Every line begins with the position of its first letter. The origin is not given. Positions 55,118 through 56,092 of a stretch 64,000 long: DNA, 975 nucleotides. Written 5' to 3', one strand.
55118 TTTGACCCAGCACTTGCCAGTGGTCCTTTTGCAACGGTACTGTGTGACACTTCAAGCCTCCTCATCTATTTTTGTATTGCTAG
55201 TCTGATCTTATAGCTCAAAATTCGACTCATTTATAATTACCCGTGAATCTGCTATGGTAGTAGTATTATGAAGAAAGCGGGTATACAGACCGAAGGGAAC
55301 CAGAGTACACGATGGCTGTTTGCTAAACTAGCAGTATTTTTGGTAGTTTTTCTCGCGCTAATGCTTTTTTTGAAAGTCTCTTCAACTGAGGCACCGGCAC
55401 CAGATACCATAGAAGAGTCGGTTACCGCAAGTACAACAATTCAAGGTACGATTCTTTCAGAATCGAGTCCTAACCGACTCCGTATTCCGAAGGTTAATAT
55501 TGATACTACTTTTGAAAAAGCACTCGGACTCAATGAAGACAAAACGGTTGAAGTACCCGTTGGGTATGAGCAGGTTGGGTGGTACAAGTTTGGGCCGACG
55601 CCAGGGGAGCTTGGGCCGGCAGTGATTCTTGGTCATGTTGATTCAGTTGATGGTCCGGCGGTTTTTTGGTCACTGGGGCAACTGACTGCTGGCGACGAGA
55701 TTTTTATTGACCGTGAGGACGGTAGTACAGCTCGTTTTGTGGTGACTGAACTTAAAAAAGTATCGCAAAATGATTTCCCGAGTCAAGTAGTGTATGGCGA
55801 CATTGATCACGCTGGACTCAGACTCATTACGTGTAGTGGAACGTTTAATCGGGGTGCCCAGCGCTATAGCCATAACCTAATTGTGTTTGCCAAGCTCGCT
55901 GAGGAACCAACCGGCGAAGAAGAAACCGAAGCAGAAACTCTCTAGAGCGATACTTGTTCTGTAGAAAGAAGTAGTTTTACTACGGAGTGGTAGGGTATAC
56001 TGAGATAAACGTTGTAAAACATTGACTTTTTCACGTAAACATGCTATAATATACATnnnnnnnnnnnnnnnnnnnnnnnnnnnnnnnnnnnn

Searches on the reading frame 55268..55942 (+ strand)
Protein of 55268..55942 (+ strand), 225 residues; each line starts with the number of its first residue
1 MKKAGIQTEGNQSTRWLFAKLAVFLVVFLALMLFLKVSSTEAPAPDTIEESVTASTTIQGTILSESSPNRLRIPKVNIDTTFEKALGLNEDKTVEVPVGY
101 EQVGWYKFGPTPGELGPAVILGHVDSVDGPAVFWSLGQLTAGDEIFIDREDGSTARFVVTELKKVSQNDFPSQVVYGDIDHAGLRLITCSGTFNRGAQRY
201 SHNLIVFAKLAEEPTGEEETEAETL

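Call 8: search_protein_families(library=ncbifam, proteins=[window:55268-55942:+], max_evalue=0.01)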
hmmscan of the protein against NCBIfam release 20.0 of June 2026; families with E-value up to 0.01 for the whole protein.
window:55268-55942:+ (225 aa): 6 families
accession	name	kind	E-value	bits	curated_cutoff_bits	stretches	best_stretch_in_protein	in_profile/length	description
NF033748.1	class_F_sortase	subfamily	5e-52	175.6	166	1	63-210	6-154/155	class F sortase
NF033747.1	class_E_sortase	subfamily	7.4e-06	25.9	160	1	57-212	60-207/211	class E sortase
NF058671.1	sortase_SrtD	exception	5.9e-05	22.8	140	1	101-189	89-168/187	class D sortase, LPxTATN-specific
NF033746.1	class_D_sortase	subfamily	6e-05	22.9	165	1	102-189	36-114/135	class D sortase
TIGR03784.1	marine_sortase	equivalog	0.002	17.7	158.25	1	110-190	85-157/174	class GN sortase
NF033745.1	class_C_sortase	subfamily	0.0034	17.1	160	1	110-191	129-206/220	class C sortase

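Call 9: search_protein_families(library=pfam, proteins=[window:55268-55942:+], max_evalue=0.01)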
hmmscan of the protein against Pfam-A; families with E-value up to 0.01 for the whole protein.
window:55268-55942:+ (225 aa): 1 family
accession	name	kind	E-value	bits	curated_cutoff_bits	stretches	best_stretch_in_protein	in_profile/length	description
PF04203.18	Sortase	-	6.2e-22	78.1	26.6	1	71-210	1-124/125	Sortase domain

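Call 13: find_encoding_contigs(protein=window:55268-55942:+, flank=10000, max_places=6)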
Protein window:55268-55942:+ (225 aa): 3 contigs read that carry it; 2 places shown.
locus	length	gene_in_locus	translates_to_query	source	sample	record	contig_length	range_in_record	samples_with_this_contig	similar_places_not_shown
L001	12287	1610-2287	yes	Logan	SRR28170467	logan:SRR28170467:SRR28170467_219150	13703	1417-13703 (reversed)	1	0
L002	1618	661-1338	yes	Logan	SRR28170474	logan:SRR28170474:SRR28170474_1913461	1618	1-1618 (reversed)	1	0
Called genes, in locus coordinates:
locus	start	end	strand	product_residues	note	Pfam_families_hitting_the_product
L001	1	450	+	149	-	?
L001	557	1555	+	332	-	PF00571:CBS, PF01769:MgtE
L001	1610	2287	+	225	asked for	PF04203:Sortase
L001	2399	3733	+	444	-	PF00188:CAP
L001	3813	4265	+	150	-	PF00717:Peptidase_S24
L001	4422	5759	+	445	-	PF00704:Glyco_hydro_18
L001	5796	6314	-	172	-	-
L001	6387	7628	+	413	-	PF00817:IMS, PF11799:IMS_C, PF13438:DUF4113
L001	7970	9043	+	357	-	-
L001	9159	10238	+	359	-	-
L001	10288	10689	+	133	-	-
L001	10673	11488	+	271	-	PF03781:FGE-sulfatase (faint)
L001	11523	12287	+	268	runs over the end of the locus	PF03781:FGE-sulfatase (weak)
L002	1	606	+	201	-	?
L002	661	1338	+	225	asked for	PF04203:Sortase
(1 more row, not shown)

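Call 28: find_related_loci(query=window:55268-55942:+, collection=genome_contigs, flank=10000)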
Query window:55268-55942:+ (225 aa) in genome_contigs; peptide patterns used: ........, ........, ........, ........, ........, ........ (x = any residue, [..] = any of these).
298 stretches matched a pattern; 2 encode a relative of the query (tblastn E <= 1e-3); 2 distinct loci.
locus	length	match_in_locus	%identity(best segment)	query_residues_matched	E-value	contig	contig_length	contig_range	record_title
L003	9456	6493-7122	54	11-212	9e-73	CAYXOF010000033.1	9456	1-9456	MAG TPA_asm: uncultured Candidatus Saccharibacteria bacterium isolate SRP118108_co4_490 genome assembly, contig: NODE_73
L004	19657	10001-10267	32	112-195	6e-7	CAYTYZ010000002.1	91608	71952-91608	MAG TPA_asm: uncultured Gammaproteobacteria bacterium isolate SRP170004_co1_231 genome assembly, contig: NODE_270_length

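Call 53: list_cluster_members(proteins=[P0001, window:55268-55942:+, P0011, P0013, P0019, P0025, P0031, P0040, P0058, P0081])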
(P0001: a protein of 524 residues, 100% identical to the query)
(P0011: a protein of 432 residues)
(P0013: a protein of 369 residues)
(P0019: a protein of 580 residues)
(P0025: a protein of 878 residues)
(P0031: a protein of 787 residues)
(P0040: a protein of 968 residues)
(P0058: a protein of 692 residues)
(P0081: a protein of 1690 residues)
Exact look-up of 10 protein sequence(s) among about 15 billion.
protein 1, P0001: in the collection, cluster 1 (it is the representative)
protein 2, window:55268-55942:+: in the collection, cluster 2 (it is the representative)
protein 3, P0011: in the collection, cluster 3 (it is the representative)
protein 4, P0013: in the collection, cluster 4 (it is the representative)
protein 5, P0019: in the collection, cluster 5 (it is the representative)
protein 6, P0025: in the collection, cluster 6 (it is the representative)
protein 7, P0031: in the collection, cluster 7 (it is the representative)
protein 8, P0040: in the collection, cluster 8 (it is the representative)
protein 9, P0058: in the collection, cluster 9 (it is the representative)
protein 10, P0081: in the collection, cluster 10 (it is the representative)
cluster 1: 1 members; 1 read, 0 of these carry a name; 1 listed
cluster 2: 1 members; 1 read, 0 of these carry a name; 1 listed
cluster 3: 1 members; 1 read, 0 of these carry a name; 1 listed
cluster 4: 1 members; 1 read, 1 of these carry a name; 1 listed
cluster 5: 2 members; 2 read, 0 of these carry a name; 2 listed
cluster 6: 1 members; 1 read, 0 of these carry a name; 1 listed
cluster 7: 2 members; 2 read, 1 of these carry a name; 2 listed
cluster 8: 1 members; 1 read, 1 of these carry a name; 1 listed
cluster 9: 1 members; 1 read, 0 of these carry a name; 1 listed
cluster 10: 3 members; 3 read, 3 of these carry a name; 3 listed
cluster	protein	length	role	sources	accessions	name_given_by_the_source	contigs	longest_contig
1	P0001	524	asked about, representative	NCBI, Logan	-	-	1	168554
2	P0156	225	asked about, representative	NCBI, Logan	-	-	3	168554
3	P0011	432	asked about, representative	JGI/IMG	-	-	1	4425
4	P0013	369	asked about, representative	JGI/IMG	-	hypothetical protein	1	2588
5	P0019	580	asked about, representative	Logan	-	-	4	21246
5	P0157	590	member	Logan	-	-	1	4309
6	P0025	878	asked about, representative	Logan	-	-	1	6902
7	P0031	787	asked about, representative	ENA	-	-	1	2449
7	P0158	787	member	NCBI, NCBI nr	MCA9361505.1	hypothetical protein KC845_03025 [Candidatus Kaiserbacteria bacterium] | hypothetical protein [Candidatus Kaiserbacteria bacterium]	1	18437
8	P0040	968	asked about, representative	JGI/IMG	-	hypothetical protein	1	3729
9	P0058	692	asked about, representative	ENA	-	-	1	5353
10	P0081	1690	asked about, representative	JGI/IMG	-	hypothetical protein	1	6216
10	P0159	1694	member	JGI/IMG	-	hypothetical protein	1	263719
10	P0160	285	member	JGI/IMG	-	hypothetical protein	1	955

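Call 59: search_protein_families(library=ncbifam, proteins=[L013:4707-5339:+, L003:6376-7134:+, L011:9177-9821:+, L004:9584-10300:+], max_evalue=0.001)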
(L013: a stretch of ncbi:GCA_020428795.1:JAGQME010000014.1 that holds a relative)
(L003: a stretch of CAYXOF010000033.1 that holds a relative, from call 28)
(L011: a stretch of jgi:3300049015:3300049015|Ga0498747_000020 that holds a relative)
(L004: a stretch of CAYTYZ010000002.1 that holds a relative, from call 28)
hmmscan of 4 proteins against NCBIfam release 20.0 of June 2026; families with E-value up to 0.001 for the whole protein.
L013:4707-5339:+ (211 aa): 6 families
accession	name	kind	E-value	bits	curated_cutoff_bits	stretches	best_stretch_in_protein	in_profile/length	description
NF033748.1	class_F_sortase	subfamily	4e-53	179.2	166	1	57-205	5-154/155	class F sortase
TIGR01076.1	sortase_fam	subfamily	5.4e-07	29.5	39.35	1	99-202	28-124/136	sortase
NF033747.1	class_E_sortase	subfamily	9.6e-07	28.8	160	1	56-209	64-209/211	class E sortase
NF033746.1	class_D_sortase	subfamily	1.8e-05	24.6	165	1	97-185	36-115/135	class D sortase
TIGR03784.1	marine_sortase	equivalog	2e-05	24.3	158.25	1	104-184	84-156/174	class GN sortase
NF058671.1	sortase_SrtD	exception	2.6e-05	24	140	1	97-184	90-168/187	class D sortase, LPxTATN-specific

L003:6376-7134:+ (253 aa): 1 family
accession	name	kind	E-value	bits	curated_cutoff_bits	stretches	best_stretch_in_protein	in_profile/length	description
NF033748.1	class_F_sortase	subfamily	9.8e-50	168.2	166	1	100-247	6-154/155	class F sortase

L011:9177-9821:+ (215 aa): 5 families
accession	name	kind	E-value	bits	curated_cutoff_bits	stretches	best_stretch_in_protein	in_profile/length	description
NF033748.1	class_F_sortase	subfamily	5.3e-55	185.3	166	1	62-211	4-154/155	class F sortase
NF033747.1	class_E_sortase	subfamily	1.7e-07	31.3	160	1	67-197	69-196/211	class E sortase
NF033746.1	class_D_sortase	subfamily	1.2e-06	28.4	165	1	101-190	34-114/135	class D sortase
NF058671.1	sortase_SrtD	exception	1.4e-06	28.1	140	1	102-190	89-168/187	class D sortase, LPxTATN-specific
TIGR03784.1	marine_sortase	equivalog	4.4e-06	26.4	158.25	1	105-207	79-172/174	class GN sortase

L004:9584-10300:+ (239 aa): 7 families
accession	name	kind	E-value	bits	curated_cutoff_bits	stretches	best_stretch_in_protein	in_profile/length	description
NF058671.1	sortase_SrtD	exception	1.2e-13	51.1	140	1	104-222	63-170/187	class D sortase, LPxTATN-specific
NF033745.1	class_C_sortase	subfamily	3.1e-13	50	160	1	104-234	92-218/220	class C sortase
NF033746.1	class_D_sortase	subfamily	7.9e-13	48.4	165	1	106-223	11-117/135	class D sortase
TIGR01076.1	sortase_fam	subfamily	1.4e-12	47.6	39.35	1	108-234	3-125/136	sortase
NF033747.1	class_E_sortase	subfamily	3.5e-10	40.1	160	1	105-236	71-205/211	class E sortase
NF033748.1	class_F_sortase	subfamily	0.00034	20.3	166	0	132-220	48-133/155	class F sortase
NF045999.1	MAG1140_fam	equivalog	0.00041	20.5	35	0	168-199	55-86/126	MAG1140 family protein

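Call 63: search_solved_structures(query=window:55268-55942:+, max_evalue=0.01, show_alignments=2)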
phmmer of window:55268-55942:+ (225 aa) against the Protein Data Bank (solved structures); distinct sequences matched with E-value up to 0.01: 2.
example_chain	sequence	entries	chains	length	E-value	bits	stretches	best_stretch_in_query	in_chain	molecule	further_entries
9m4u_B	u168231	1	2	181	0.0077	19.1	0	66-211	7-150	Peptidase C60, sortase A and B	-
9iok_A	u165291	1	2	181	0.0095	18.8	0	69-211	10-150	Peptidase C60, sortase A and B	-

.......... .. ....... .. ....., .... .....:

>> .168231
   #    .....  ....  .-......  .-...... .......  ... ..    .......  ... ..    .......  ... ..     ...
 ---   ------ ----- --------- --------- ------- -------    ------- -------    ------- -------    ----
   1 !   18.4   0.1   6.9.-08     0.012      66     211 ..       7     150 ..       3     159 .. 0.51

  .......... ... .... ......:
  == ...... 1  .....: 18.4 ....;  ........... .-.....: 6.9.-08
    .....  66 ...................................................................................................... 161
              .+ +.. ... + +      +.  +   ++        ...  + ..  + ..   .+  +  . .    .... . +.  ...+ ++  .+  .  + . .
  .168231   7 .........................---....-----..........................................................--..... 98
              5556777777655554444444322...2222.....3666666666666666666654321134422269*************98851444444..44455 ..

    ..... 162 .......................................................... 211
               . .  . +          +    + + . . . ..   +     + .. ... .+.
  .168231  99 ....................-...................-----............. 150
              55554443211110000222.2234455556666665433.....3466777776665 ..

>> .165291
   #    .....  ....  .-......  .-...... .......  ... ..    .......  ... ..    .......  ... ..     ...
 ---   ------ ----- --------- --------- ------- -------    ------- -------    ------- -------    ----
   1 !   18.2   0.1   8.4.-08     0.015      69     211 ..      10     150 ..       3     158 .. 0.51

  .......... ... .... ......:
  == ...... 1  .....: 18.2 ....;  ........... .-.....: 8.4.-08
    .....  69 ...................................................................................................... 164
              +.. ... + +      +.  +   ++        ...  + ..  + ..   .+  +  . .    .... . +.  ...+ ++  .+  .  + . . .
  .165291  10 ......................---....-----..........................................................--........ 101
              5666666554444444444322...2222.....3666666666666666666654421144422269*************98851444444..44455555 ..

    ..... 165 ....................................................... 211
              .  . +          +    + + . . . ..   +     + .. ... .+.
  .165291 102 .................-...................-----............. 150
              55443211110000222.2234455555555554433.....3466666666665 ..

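Call 71: find_related_loci(query=A4, collection=viral_contigs, flank=10000)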
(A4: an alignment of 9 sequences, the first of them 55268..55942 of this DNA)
Query A4 (225 aa) in viral_contigs; peptide patterns used: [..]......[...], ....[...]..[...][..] (x = any residue, [..] = any of these).
45 stretches matched a pattern; 2 encode a relative of the query (tblastn E <= 1e-3); 2 distinct loci.
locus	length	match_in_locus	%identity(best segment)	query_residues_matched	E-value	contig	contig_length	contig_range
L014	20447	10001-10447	39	63-210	4e-29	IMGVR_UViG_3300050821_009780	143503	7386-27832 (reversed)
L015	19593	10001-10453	31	61-209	4e-19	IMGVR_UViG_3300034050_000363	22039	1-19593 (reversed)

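Call 73: search_protein_families(library=ncbifam, proteins=[L014:8754-9794:+, L014:9575-10453:+, L015:9293-10531:+], max_evalue=0.01)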
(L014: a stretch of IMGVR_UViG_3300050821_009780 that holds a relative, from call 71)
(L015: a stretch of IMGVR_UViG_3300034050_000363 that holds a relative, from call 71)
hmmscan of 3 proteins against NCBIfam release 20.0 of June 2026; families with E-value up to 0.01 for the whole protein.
L014:8754-9794:+ (347 aa): 0 families

L014:9575-10453:+ (293 aa): 6 families
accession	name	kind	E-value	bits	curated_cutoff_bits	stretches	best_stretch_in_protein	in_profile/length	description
NF033748.1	class_F_sortase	subfamily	2.1e-54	183.4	166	1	141-292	4-155/155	class F sortase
TIGR03784.1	marine_sortase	equivalog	2e-08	34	158.25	1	185-279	79-164/174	class GN sortase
NF058671.1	sortase_SrtD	exception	7.6e-05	22.5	140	1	187-274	94-171/187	class D sortase, LPxTATN-specific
TIGR01076.1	sortase_fam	subfamily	0.00024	20.9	39.35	1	151-271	3-112/136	sortase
NF033746.1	class_D_sortase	subfamily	0.00054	19.8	165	1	186-275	39-118/135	class D sortase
NF033761.1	gliding_GltJ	equivalog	0.0093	15.1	450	0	62-145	349-433/671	adventurous gliding motility protein GltJ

L015:9293-10531:+ (413 aa): 7 families
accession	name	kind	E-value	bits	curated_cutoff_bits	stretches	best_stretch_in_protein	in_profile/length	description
NF033748.1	class_F_sortase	subfamily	8.4e-32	109.9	166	1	246-387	13-153/155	class F sortase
NF033745.1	class_C_sortase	subfamily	8.9e-10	38.7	160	1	287-374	130-210/220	class C sortase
TIGR01076.1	sortase_fam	subfamily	1.7e-09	37.6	39.35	1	245-385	1-124/136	sortase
NF058671.1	sortase_SrtD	exception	3.2e-07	30.2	140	1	276-346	89-152/187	class D sortase, LPxTATN-specific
NF033747.1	class_E_sortase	subfamily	4.4e-07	30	160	1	234-373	60-195/211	class E sortase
NF033746.1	class_D_sortase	subfamily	2.3e-06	27.5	165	1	276-367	35-114/135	class D sortase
TIGR03784.1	marine_sortase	equivalog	0.0019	17.8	158.25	1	285-385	85-173/174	class GN sortase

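Call 82: search_dna_similar(query=L014:9995-10453:+, collection=plasmids, mode=protein, max_rows=25, max_evalue=1e-8)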
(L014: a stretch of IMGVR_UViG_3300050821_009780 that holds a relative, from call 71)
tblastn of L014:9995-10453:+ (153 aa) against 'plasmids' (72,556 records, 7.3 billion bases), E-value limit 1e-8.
Records with a match: 37; places in all: 53; records where one place covers at least 80% of the query: 36.
Best place of each record, by identity: <60% 37.
By first word of the organism name: Streptomyces 16; Rhodococcus 3; Arthrobacter 3; Embleya 2; Streptantibioticus 2; Paenarthrobacter 2; Planococcus 2; Kitasatospora 1; Nonomuraea 1; Cryobacterium 1; and 4 more.
By predicted mobility (MOB-suite, as given by PLSDB): non-mobilizable 22; mobilizable 13; conjugative 2.
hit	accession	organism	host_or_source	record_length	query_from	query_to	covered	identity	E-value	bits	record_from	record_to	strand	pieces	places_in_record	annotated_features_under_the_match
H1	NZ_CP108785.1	Embleya sp. NBC_00888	-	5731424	6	153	97%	50.7%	8e-40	148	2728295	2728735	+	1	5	none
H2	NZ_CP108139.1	Streptomyces sp. NBC_00184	-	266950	3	152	98%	50.0%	5e-41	152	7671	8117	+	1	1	class F sortase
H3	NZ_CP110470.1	Rhodococcus opacus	cell culture,Soil contaminated by oil ...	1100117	7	152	95%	50.0%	8e-34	131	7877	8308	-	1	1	record has no annotation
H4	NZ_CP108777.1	Embleya sp. NBC_00896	-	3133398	6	153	97%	49.3%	1e-38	145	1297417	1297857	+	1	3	none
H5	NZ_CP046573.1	Rhodococcus sp. WAY2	cell culture,bacterial consortium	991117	7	152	95%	48.6%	4e-33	129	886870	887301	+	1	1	class F sortase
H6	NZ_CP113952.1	Rhodococcus sp. JS3073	culture,soil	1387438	7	152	95%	48.6%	7e-33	129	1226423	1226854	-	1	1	record has no annotation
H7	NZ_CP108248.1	Kitasatospora sp. NBC_00070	-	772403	3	152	98%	46.7%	1e-35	137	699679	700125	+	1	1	class F sortase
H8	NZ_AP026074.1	Streptomyces nigrescens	-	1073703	3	151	97%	46.3%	3e-36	138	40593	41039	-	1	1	none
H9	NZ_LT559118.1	Nonomuraea gerenzanensis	-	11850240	6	152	96%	46.3%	8e-37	140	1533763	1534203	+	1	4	none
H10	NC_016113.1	Streptantibioticus cattleyicolor NRRL 8057 = DSM 46488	-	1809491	3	152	98%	45.0%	3e-32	127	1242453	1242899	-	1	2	none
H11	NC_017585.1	Streptantibioticus cattleyicolor NRRL 8057 = DSM 46488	-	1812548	3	152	98%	45.0%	3e-32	127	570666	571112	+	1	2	none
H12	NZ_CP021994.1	Cryobacterium sp. LW097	cell culture,glacier sediment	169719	3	152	98%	45.0%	2e-30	121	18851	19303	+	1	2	class F sortase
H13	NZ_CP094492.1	Paenarthrobacter ureafaciens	soil,farmland soil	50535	3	152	98%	44.4%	5e-29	117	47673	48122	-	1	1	class F sortase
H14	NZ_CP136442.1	Paenarthrobacter sp. AT5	atrazine-producing pesticide factory ...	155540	3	152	98%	44.4%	5e-29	117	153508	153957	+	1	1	class F sortase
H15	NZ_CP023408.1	Streptomyces fungicidicus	Pig,cell culture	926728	8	149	93%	46.9%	3e-29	118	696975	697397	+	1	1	class F sortase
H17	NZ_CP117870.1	Arthrobacter agilis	cell culture,Middle part of the water ...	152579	3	152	98%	43.0%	4e-29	118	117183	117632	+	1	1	class F sortase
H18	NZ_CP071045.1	Streptomyces sp. CA-256286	sediment,muddy soil from torrent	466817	3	152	98%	42.7%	4e-34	132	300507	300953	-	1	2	class F sortase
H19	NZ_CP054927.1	Streptomyces microflavus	Single cell,soil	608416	3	152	98%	42.7%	5e-34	132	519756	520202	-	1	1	class F sortase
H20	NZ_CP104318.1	Streptomyces angustmyceticus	whole organism,soil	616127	1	151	99%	42.4%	5e-37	140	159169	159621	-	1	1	class F sortase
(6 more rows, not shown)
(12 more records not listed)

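Call 83: get_annotated_region(hit=H2, flank=4000)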
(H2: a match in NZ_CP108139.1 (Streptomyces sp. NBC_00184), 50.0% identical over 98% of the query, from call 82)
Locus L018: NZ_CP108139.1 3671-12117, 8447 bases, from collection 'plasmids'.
description: Streptomyces sp. NBC_00184 plasmid unnamed2, complete sequence
organism: Streptomyces sp. NBC_00184 (NCBI taxid 2975673)
taxonomy: Bacteria; Actinomycetota; Actinomycetes; Kitasatosporales; Streptomycetaceae; Streptomyces; Streptomyces sp. NBC 00184
host: -; source: -; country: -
typing (MOB-suite, as given by PLSDB): non-mobilizable; replicon rep_cluster_1910
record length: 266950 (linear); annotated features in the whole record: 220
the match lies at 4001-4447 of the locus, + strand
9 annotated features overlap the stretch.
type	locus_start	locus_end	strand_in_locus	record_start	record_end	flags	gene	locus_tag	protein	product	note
CDS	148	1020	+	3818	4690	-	-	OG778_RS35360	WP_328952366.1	LysR family transcriptional regulator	GO:0006355 - regulation of DNA-templated transcription [Evidence IEA]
CDS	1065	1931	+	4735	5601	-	-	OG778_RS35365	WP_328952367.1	serine hydrolase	-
CDS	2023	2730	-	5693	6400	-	-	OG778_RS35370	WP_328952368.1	DUF2470 domain-containing protein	-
CDS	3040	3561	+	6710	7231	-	-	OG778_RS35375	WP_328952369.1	hypothetical protein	-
CDS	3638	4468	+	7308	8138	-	-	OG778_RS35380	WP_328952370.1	class F sortase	-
CDS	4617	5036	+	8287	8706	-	-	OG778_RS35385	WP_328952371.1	SRPBCC family protein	-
CDS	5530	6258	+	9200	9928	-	-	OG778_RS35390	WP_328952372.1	DUF4232 domain-containing protein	-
CDS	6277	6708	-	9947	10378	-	-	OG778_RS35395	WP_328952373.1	helix-turn-helix domain-containing protein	-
CDS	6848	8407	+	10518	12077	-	-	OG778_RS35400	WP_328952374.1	long-chain fatty acid--CoA ligase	-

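Call 84: get_annotated_region(hit=H5, flank=4000)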
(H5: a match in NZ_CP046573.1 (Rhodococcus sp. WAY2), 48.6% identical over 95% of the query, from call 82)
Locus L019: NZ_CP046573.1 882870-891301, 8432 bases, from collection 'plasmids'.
description: Rhodococcus sp. WAY2 plasmid pRWAY01, complete sequence
organism: Rhodococcus sp. WAY2 (NCBI taxid 2663121)
taxonomy: Bacteria; Actinomycetota; Actinomycetes; Mycobacteriales; Nocardiaceae; Rhodococcus; Rhodococcus sp. WAY2
host: -; source: cell culture,bacterial consortium; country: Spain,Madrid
typing (MOB-suite, as given by PLSDB): mobilizable; relaxase MOBF,MOBP,MOBP
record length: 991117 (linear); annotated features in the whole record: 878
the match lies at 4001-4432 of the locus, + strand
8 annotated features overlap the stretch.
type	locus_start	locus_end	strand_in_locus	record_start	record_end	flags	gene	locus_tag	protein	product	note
CDS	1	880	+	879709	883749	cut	-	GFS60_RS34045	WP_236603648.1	zinc-ribbon domain-containing protein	-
CDS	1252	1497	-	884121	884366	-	-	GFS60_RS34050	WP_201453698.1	hypothetical protein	-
CDS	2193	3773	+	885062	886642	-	-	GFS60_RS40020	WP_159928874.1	ice-binding family protein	-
CDS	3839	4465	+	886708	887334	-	-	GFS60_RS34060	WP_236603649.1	class F sortase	-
CDS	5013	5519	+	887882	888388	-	-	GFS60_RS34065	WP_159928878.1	hypothetical protein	-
CDS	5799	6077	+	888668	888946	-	-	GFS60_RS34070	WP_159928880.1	hypothetical protein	-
CDS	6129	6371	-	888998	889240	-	-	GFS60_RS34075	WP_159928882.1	transcriptional regulator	-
CDS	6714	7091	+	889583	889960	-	-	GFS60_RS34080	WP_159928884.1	hypothetical protein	-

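Call 85: get_annotated_region(hit=H12, flank=4000)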
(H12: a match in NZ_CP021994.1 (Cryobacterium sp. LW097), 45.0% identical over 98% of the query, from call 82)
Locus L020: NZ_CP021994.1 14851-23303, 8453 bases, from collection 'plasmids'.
description: Cryobacterium sp. LW097 plasmid unnamed1
organism: Cryobacterium sp. LW097 (NCBI taxid 1978566)
taxonomy: Bacteria; Actinomycetota; Actinomycetes; Micrococcales; Microbacteriaceae; Cryobacterium; Cryobacterium sp. LW097
host: -; source: cell culture,glacier sediment; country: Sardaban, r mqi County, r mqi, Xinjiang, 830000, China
typing (MOB-suite, as given by PLSDB): mobilizable; relaxase MOBP
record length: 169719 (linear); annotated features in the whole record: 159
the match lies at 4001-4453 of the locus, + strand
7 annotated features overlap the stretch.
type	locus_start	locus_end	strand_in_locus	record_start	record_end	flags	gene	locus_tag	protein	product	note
CDS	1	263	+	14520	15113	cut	-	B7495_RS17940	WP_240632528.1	2'-5' RNA ligase family protein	-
CDS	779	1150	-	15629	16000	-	-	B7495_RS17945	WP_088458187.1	hypothetical protein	-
CDS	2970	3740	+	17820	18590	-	-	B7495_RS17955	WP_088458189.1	hypothetical protein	-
CDS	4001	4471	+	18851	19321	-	-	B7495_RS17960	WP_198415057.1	class F sortase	-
CDS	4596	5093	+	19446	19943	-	-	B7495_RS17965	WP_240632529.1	hypothetical protein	-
CDS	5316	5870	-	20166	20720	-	-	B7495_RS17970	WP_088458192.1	AAA family ATPase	-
CDS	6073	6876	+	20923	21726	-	-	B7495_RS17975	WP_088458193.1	aminoglycoside 6-adenylyltransferase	-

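Call 86: get_annotated_region(hit=H13, flank=4000)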
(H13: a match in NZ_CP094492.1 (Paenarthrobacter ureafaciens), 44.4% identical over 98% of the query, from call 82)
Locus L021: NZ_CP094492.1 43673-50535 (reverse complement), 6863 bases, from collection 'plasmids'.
description: Paenarthrobacter ureafaciens strain AT plasmid pC, complete sequence
organism: Paenarthrobacter ureafaciens (NCBI taxid 37931)
taxonomy: Bacteria; Actinomycetota; Actinomycetes; Micrococcales; Micrococcaceae; Paenarthrobacter; Paenarthrobacter ureafaciens
host: -; source: soil,farmland soil; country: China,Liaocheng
typing (MOB-suite, as given by PLSDB): non-mobilizable
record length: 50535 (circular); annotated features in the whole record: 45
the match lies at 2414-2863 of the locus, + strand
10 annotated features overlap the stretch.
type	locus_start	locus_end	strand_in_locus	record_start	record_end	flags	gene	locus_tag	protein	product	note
CDS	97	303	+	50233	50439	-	-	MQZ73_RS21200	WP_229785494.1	ribbon-helix-helix protein, CopG family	GO:0006355 - regulation of DNA-templated transcription [Evidence IEA]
CDS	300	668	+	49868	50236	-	-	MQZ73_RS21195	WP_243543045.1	type II toxin-antitoxin system death-on-curing family toxin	-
CDS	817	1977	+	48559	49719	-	-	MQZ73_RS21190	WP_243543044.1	site-specific integrase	GO:0015074 - DNA integration [Evidence IEA]; GO:0006310 - DNA recombination [Evidence IEA]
CDS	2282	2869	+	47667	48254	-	-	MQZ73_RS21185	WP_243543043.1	class F sortase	-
CDS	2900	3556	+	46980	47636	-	-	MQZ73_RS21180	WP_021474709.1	DUF6308 family protein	-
CDS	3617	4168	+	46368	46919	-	-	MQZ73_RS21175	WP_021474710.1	HNH endonuclease signature motif containing protein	-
CDS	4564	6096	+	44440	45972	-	-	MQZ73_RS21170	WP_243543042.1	AAA family ATPase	-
CDS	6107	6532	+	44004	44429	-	-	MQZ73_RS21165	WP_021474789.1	hypothetical protein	-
CDS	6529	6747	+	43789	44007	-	-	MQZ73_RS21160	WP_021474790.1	DUF2997 domain-containing protein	-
CDS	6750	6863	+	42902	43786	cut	-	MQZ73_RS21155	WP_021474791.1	hypothetical protein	-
